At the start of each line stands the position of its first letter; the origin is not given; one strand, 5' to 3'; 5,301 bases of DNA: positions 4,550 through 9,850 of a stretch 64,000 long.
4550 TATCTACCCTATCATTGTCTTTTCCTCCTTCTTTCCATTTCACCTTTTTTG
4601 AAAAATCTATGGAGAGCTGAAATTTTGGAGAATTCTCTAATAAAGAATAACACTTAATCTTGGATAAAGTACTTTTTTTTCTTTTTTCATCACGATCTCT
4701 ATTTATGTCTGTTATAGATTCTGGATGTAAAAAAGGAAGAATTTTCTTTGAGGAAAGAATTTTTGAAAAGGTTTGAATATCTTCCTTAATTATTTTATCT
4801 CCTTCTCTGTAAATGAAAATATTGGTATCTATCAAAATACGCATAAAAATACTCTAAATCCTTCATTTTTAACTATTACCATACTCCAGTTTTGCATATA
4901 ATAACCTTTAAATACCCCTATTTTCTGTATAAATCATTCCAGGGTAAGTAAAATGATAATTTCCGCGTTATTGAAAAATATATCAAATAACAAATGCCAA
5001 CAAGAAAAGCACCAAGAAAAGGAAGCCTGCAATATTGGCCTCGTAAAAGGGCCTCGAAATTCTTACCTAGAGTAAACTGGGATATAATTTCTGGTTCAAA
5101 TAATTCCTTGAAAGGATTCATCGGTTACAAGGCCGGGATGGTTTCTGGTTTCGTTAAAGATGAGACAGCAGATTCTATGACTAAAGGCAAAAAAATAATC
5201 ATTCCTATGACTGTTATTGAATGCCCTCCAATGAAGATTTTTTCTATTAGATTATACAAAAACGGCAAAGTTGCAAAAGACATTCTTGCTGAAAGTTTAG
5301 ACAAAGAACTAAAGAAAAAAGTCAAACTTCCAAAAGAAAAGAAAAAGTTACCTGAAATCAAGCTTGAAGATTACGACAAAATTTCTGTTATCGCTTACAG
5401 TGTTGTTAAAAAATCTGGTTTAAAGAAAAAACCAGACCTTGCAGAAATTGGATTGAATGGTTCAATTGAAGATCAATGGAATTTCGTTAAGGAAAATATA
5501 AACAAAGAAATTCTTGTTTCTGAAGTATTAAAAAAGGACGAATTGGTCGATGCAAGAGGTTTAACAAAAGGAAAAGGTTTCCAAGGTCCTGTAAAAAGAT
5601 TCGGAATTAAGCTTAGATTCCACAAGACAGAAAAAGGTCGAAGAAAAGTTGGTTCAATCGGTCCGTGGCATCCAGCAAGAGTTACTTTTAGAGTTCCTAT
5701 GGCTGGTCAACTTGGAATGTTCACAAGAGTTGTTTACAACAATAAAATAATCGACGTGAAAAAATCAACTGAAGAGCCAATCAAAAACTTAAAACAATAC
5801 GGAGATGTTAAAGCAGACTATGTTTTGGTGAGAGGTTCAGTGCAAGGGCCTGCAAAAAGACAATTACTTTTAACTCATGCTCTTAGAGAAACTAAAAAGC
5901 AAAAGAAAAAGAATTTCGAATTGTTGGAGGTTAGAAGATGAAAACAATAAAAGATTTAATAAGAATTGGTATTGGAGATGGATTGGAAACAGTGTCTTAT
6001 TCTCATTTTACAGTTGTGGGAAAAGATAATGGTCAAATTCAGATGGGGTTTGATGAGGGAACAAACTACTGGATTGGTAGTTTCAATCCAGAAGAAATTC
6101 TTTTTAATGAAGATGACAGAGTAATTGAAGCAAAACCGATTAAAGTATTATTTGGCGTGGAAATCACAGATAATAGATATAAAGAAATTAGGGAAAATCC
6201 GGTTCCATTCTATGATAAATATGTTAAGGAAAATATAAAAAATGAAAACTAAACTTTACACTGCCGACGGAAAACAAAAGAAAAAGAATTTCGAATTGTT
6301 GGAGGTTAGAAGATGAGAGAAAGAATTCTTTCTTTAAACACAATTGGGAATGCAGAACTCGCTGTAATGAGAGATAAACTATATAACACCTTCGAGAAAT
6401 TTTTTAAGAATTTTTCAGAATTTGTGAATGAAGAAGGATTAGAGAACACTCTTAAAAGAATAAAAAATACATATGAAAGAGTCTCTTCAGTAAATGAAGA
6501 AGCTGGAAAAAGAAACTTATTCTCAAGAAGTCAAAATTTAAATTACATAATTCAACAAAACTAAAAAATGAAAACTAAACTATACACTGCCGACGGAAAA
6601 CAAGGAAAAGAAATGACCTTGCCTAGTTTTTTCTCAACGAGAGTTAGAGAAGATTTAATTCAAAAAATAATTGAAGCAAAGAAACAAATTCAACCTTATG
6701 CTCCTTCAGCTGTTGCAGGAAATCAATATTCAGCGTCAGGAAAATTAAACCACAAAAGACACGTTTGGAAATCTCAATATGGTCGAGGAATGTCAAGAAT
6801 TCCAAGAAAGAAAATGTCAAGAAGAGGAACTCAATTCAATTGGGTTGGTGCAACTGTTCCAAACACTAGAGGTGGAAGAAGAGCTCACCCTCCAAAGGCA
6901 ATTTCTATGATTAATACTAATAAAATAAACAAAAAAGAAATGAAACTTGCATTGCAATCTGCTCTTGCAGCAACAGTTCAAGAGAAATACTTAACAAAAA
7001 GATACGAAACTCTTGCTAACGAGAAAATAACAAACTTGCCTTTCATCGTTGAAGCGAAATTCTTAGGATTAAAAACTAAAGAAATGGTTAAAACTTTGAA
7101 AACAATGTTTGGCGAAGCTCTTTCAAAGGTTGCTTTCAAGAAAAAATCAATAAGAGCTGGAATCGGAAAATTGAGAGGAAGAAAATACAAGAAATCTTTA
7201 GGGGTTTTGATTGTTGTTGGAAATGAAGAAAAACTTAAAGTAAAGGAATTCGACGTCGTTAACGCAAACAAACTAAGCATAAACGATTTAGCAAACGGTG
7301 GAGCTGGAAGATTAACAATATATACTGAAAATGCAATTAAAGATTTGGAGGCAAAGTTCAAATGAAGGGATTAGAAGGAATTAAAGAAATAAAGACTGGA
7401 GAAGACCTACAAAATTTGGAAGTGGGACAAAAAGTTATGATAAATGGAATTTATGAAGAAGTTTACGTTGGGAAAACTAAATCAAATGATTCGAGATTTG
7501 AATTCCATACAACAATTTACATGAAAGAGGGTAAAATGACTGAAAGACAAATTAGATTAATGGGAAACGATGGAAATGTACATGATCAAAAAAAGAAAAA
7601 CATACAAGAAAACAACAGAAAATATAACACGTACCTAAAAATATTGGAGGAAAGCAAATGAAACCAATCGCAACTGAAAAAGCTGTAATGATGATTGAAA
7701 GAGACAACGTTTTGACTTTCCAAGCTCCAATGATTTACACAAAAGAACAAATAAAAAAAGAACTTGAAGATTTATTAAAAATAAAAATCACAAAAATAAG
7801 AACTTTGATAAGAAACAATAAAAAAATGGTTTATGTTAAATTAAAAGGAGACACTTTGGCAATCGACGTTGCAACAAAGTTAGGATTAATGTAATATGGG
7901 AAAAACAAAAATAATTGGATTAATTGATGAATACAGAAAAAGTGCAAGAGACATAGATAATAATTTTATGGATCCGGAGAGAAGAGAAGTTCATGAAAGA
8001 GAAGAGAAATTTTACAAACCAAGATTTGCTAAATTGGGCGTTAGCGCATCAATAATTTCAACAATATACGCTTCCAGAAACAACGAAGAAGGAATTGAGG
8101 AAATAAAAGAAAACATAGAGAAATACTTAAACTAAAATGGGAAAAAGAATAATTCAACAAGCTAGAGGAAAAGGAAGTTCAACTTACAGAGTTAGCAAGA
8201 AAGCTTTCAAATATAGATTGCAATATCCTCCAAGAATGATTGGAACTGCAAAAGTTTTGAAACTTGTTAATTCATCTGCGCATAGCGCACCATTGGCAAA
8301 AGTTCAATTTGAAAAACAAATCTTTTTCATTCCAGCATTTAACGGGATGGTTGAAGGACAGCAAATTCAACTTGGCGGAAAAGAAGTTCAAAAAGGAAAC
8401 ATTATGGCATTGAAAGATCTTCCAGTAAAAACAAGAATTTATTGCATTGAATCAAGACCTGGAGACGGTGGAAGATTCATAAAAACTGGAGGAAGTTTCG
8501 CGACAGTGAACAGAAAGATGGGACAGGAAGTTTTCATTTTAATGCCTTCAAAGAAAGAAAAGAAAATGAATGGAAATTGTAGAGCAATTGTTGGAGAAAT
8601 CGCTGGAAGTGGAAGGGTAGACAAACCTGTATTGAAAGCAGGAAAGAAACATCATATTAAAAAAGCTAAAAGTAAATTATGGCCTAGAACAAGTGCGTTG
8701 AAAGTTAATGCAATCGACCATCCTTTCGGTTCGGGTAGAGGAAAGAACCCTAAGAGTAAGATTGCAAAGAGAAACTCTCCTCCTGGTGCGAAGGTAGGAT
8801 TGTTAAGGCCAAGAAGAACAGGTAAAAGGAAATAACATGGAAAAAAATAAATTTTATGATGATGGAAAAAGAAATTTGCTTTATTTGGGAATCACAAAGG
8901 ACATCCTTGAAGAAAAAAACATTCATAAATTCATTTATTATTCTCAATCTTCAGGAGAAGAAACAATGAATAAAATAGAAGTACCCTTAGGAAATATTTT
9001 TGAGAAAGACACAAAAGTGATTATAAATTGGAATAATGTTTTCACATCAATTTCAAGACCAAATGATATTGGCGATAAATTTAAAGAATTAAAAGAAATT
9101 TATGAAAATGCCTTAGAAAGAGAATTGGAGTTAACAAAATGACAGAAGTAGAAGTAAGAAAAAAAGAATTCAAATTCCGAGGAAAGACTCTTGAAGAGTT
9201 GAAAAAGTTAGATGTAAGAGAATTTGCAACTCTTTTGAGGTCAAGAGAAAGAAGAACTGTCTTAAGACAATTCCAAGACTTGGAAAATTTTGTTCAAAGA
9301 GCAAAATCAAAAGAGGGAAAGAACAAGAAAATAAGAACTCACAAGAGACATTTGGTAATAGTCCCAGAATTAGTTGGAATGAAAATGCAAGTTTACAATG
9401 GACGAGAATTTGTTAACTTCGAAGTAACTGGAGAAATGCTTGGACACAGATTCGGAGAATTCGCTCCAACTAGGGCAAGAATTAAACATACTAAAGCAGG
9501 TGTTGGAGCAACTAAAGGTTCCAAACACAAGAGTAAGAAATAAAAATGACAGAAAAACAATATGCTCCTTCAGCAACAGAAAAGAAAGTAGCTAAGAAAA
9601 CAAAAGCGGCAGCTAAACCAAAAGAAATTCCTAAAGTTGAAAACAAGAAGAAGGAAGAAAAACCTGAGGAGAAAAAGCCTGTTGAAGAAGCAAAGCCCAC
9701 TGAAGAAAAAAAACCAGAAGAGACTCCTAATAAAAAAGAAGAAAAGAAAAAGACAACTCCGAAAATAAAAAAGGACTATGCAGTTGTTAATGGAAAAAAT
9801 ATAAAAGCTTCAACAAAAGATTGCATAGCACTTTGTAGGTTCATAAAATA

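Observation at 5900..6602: Duplication scars at the L3/L4 junction, including an in-frame L4-start/L3-end chimeric mini-ORF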

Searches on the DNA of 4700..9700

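Call 59: search_rna_families(source=window, start=4700, end=9700, threshold=evalue, max_evalue=1)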
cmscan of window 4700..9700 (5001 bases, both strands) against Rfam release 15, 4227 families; matches with E-value up to 1: 0.
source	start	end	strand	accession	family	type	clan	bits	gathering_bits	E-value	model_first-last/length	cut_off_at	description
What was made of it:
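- On Integron cassette array: No Rfam match (call 59).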

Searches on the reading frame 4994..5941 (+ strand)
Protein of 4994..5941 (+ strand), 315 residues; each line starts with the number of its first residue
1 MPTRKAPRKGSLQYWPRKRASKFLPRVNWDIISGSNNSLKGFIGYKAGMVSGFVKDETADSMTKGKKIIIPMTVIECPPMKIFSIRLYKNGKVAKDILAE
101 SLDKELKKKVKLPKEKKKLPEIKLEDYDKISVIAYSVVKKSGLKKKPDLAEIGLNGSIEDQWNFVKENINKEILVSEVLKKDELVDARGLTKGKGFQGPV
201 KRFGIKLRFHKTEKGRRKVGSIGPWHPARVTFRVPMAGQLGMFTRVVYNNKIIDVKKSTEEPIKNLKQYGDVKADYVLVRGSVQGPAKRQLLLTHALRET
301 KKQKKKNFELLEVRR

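Call 8: search_protein_families(library=pfam, proteins=[window:4994-5938:+], max_evalue=0.1)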
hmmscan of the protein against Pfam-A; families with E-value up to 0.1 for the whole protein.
window:4994-5938:+ (315 aa): 1 family
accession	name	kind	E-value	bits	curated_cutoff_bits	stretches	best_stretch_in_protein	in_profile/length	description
PF00297.29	Ribosomal_L3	-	6e-62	210.2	22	1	1-306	1-354/369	Ribosomal protein L3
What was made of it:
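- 4994..5941 (+): rpl3 (archaeal/eukaryotic-type L3), first gene of the operon. Pfam Ribosomal_L3, E 6e-62 (call 8)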

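Call 48: find_encoding_contigs(protein=window:4994-5941:+, flank=3000, max_places=6)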
Protein window:4994-5941:+ (315 aa): 2 contigs read that carry it; 1 place shown.
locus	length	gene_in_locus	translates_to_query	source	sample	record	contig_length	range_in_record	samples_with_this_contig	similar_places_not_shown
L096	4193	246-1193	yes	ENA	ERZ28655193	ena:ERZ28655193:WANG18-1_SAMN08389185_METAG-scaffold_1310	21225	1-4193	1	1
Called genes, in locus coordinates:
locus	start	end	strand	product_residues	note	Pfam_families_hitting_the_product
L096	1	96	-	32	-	?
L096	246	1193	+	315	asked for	PF00297:Ribosomal_L3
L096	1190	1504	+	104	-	-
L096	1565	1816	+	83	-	-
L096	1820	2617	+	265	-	PF00573:Ribosomal_L4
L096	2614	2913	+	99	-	-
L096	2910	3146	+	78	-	PF00276:Ribosomal_L23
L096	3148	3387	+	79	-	-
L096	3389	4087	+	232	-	PF03947:Ribosomal_L2_C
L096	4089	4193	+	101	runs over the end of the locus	-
